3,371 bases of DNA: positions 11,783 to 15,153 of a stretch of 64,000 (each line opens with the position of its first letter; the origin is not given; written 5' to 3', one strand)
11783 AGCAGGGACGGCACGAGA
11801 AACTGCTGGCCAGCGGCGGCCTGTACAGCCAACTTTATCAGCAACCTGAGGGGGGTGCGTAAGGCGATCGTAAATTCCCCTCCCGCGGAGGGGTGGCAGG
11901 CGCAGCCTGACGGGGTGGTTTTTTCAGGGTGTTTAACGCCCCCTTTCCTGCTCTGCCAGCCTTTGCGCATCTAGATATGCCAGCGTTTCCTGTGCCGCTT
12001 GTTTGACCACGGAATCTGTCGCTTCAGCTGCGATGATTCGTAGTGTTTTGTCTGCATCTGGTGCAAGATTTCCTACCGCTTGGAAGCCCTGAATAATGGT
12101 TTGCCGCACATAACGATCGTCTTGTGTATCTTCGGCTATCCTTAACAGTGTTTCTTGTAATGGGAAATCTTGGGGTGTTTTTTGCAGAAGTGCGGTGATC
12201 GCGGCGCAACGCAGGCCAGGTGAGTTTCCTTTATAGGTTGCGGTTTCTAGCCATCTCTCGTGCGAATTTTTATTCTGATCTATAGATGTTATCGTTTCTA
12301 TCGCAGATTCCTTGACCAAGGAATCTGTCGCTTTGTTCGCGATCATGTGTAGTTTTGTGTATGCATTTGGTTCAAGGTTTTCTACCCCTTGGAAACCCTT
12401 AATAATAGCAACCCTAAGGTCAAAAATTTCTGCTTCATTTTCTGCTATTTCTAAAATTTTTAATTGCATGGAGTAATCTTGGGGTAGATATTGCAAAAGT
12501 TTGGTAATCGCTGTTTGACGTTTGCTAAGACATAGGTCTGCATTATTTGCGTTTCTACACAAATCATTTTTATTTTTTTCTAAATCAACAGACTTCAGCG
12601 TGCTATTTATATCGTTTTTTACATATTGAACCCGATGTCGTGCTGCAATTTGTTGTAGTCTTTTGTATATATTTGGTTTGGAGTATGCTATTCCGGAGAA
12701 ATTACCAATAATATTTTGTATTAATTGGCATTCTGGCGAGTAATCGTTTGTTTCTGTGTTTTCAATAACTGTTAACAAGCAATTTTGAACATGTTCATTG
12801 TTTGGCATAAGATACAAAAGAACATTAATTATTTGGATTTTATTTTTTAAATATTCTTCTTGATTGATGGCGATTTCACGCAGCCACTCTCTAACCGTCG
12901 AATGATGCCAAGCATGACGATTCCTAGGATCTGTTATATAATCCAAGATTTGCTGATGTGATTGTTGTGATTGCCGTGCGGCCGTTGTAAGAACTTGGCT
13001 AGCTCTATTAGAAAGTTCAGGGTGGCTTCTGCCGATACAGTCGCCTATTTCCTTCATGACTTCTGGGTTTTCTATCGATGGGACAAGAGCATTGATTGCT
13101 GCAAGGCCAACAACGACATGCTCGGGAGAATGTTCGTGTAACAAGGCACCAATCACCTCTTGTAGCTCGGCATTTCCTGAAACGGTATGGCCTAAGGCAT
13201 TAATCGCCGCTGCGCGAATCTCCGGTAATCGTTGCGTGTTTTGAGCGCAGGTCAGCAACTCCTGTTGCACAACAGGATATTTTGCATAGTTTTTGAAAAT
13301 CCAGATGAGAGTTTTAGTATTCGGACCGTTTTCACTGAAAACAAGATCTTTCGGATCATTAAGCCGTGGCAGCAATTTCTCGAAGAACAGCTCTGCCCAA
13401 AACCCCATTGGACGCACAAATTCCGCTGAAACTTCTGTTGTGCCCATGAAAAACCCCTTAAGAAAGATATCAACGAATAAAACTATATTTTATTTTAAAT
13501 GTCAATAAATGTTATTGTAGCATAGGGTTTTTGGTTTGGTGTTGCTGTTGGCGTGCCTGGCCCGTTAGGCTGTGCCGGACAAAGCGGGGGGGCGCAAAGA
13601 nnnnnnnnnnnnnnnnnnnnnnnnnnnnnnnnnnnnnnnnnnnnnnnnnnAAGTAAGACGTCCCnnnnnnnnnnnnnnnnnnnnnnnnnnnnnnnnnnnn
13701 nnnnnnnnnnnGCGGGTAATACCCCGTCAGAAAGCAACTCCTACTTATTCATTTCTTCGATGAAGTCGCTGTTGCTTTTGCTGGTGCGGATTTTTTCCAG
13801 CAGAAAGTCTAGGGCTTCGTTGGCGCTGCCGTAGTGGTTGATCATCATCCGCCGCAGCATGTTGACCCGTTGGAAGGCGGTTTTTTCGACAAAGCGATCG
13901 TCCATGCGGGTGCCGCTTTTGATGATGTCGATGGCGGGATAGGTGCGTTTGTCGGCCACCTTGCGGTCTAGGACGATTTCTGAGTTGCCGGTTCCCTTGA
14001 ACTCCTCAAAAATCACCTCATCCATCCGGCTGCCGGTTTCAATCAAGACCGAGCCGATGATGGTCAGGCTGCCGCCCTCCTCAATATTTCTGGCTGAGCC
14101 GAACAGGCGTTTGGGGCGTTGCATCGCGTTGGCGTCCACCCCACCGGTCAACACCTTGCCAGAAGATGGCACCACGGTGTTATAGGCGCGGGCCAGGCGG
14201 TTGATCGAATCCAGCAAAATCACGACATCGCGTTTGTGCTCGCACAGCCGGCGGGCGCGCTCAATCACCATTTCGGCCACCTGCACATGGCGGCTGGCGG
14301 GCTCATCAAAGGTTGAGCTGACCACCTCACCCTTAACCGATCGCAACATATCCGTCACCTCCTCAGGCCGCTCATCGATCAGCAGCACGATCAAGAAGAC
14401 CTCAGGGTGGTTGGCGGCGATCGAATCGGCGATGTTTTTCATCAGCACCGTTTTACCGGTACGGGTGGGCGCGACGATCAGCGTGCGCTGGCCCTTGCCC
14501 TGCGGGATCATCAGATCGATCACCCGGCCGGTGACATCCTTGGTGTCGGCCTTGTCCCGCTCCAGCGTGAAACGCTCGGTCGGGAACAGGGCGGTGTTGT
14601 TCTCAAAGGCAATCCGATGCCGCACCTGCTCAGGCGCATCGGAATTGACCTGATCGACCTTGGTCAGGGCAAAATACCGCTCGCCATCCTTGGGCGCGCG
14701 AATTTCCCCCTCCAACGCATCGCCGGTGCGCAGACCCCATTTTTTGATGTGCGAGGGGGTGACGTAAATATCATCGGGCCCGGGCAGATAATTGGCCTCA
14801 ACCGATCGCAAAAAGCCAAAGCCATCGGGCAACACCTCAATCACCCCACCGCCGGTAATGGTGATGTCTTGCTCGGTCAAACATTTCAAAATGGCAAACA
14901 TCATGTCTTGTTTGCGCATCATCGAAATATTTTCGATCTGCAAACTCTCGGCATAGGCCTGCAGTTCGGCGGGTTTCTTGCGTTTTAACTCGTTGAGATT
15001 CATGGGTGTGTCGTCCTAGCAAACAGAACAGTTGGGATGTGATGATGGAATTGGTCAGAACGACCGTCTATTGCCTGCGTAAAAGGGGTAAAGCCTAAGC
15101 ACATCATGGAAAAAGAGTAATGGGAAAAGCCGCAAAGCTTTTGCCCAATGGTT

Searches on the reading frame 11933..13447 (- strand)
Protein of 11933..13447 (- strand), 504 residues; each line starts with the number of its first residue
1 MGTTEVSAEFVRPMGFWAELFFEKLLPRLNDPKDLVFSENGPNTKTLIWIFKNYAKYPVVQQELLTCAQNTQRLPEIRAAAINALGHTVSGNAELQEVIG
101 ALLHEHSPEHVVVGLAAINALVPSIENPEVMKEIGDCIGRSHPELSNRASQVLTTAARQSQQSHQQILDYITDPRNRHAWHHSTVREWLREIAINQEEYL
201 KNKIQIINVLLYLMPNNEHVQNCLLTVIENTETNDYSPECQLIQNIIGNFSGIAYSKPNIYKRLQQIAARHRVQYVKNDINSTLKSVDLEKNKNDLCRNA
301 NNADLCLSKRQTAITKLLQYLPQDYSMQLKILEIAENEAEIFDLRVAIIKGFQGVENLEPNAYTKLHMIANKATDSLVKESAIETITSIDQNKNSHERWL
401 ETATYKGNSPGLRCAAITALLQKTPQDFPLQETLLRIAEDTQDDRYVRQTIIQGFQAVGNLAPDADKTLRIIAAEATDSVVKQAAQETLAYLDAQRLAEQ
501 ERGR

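Call 53: search_protein_families(library=pfam, proteins=[window:11933-13447:-], max_evalue=0.001)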
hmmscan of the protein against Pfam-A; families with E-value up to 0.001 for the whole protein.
window:11933-13447:- (504 aa): 2 families
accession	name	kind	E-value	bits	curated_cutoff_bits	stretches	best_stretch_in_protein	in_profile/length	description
PF13646.12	HEAT_2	-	4.5e-13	49.7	27.7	1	407-490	11-88/88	HEAT repeats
PF01347.28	Vitellogenin_N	-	0.00066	18.8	24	0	59-108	530-579/590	Lipoprotein amino terminal region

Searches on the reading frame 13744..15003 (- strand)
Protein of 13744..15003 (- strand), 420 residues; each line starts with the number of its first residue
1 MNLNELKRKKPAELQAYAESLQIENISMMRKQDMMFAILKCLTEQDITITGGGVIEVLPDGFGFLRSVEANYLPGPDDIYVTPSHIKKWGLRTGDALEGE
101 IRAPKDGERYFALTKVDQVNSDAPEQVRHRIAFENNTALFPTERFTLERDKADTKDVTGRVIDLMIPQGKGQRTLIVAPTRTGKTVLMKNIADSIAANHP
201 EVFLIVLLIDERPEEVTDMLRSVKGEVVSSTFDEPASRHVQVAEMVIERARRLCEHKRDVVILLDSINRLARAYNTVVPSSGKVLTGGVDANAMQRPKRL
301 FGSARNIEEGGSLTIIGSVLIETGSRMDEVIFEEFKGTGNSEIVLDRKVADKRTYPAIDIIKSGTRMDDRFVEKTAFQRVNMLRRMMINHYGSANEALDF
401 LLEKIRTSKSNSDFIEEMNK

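Call 68: list_cluster_members(proteins=[window:13744-15003:-, window:46568-47185:-, window:59085-60170:-, P0129])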
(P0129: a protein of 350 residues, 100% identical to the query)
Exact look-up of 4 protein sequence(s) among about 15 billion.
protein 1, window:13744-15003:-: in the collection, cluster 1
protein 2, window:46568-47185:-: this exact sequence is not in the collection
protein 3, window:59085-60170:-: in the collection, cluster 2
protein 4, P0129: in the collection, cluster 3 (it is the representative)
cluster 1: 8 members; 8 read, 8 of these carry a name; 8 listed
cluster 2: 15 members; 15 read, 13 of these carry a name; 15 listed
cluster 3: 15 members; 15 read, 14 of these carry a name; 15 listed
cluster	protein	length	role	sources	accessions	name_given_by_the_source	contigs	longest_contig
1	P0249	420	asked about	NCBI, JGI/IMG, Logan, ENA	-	transcription termination factor Rho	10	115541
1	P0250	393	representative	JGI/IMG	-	transcription termination factor Rho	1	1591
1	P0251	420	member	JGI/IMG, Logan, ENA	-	transcription termination factor Rho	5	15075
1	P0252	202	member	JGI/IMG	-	transcription termination factor Rho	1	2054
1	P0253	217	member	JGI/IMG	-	transcription termination factor Rho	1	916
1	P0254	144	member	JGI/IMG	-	transcription termination factor Rho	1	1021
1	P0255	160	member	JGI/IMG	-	transcription termination factor Rho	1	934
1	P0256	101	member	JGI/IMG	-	transcription termination factor Rho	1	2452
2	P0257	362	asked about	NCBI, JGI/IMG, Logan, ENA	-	phenylalanyl-tRNA synthetase alpha chain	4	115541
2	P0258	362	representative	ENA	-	-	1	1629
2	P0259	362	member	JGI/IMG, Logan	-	phenylalanyl-tRNA synthetase alpha chain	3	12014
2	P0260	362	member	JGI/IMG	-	phenylalanyl-tRNA synthetase alpha chain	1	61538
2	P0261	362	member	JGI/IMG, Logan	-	phenylalanyl-tRNA synthetase alpha chain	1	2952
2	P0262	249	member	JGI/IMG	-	phenylalanyl-tRNA synthetase alpha chain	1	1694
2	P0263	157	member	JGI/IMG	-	phenylalanyl-tRNA synthetase alpha chain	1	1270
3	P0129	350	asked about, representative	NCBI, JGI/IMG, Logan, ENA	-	ornithine cyclodeaminase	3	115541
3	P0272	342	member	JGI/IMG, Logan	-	ornithine cyclodeaminase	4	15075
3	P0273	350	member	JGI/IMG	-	ornithine cyclodeaminase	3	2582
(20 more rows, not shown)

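Call 69: find_encoding_contigs(protein=P0272, flank=8000, max_places=6)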
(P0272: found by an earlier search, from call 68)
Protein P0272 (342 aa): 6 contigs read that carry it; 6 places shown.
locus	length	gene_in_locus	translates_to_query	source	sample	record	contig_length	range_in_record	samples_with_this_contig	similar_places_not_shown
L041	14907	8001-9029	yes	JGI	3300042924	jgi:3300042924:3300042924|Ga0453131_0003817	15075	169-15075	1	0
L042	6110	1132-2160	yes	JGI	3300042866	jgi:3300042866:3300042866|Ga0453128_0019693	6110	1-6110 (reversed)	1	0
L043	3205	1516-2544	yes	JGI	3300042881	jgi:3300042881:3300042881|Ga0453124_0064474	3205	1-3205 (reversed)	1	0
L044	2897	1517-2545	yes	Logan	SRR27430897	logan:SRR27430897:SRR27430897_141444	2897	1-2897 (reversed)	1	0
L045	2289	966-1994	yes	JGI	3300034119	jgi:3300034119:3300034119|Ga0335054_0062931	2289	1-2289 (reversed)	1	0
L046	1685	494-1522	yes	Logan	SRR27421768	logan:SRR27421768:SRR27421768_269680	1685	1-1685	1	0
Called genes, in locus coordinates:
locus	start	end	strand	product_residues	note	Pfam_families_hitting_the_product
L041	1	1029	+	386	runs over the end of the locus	PF00664:ABC_membrane, PF00005:ABC_tran, PF13304:AAA_21 (faint), PF02463:SMC_N (weak)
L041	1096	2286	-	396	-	PF13646:HEAT_2 (faint)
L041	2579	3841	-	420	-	PF07498:Rho_N, PF07497:Rho_RNA_bind, PF00006:ATP-synt_ab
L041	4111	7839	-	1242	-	PF18327:PRODH, PF14850:Pro_dh-DNA_bdg, PF01619:Pro_dh, PF00171:Aldedh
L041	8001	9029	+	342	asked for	PF02423:OCD_Mu_crystall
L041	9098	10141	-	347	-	PF10546:P63C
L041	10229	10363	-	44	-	-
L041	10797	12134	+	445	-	PF00108:Thiolase_N, PF02803:Thiolase_C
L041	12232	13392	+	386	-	PF00733:Asn_synthase (weak), PF03054:tRNA_Me_trans, PF20259:tRNA_Me_trans_M, PF20258:tRNA_Me_trans_C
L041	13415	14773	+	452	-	PF03109:ABC1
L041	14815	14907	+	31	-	?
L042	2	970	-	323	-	?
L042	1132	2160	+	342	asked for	PF02423:OCD_Mu_crystall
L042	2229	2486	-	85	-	-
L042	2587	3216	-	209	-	-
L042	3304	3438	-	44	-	-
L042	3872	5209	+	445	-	PF00108:Thiolase_N, PF02803:Thiolase_C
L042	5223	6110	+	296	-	?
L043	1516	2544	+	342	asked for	PF02423:OCD_Mu_crystall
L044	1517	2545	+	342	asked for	PF02423:OCD_Mu_crystall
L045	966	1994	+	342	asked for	PF02423:OCD_Mu_crystall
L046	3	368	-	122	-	?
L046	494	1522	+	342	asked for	PF02423:OCD_Mu_crystall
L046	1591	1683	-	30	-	?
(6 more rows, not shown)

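Call 74: search_protein_families(library=pfam, proteins=[L041:9098-10141:-, L041:10229-10363:-, L042:2229-2486:-, L042:2587-3216:-], max_evalue=0.01)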
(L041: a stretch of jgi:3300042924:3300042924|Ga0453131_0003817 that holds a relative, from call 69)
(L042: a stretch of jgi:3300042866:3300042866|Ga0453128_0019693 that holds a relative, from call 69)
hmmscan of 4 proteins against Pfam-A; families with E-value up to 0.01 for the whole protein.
L041:9098-10141:- (347 aa): 1 family
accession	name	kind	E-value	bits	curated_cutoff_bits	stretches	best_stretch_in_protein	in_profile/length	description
PF10546.14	P63C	-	2.8e-18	66.7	26.1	1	207-306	2-93/93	P63C domain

L041:10229-10363:- (44 aa): 0 families

L042:2229-2486:- (85 aa): 1 family
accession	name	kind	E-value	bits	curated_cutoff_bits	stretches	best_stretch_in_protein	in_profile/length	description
PF10546.14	P63C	-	2.9e-05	25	26.1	1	2-44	53-93/93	P63C domain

L042:2587-3216:- (209 aa): 0 families

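Call 78: search_protein_families(library=padloc, proteins=[L041:9098-10141:-], max_evalue=0.01)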
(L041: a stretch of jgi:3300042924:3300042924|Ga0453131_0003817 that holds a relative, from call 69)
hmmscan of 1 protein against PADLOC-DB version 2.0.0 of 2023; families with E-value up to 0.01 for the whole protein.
L041:9098-10141:- (347 aa): 0 families

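Call 80: find_encoding_contigs(protein=P0273, flank=5000, max_places=6)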
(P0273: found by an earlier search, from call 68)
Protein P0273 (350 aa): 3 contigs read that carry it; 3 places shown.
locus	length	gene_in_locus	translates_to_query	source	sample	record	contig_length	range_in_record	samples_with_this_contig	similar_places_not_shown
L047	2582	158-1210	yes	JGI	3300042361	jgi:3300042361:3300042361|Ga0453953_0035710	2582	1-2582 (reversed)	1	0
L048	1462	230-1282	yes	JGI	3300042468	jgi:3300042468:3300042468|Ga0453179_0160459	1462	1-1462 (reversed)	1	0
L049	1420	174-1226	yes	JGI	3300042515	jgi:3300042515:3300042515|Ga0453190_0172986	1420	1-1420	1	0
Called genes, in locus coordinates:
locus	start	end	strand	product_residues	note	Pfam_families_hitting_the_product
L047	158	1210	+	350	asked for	PF02423:OCD_Mu_crystall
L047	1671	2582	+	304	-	?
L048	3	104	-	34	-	?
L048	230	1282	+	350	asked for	PF02423:OCD_Mu_crystall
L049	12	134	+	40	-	-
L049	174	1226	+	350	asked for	PF02423:OCD_Mu_crystall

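Call 83: search_protein_families(library=phrogs, proteins=[L041:9098-10141:-], max_evalue=0.001)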
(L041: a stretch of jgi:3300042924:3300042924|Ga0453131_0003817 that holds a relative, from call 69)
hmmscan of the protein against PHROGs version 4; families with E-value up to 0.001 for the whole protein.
L041:9098-10141:- (347 aa): 2 families
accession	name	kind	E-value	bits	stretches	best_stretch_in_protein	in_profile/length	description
phrog_2384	-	unknown function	6.1e-87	293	1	7-339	4-327/338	-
phrog_1136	-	unknown function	3.1e-08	34.6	1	210-323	120-220/244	-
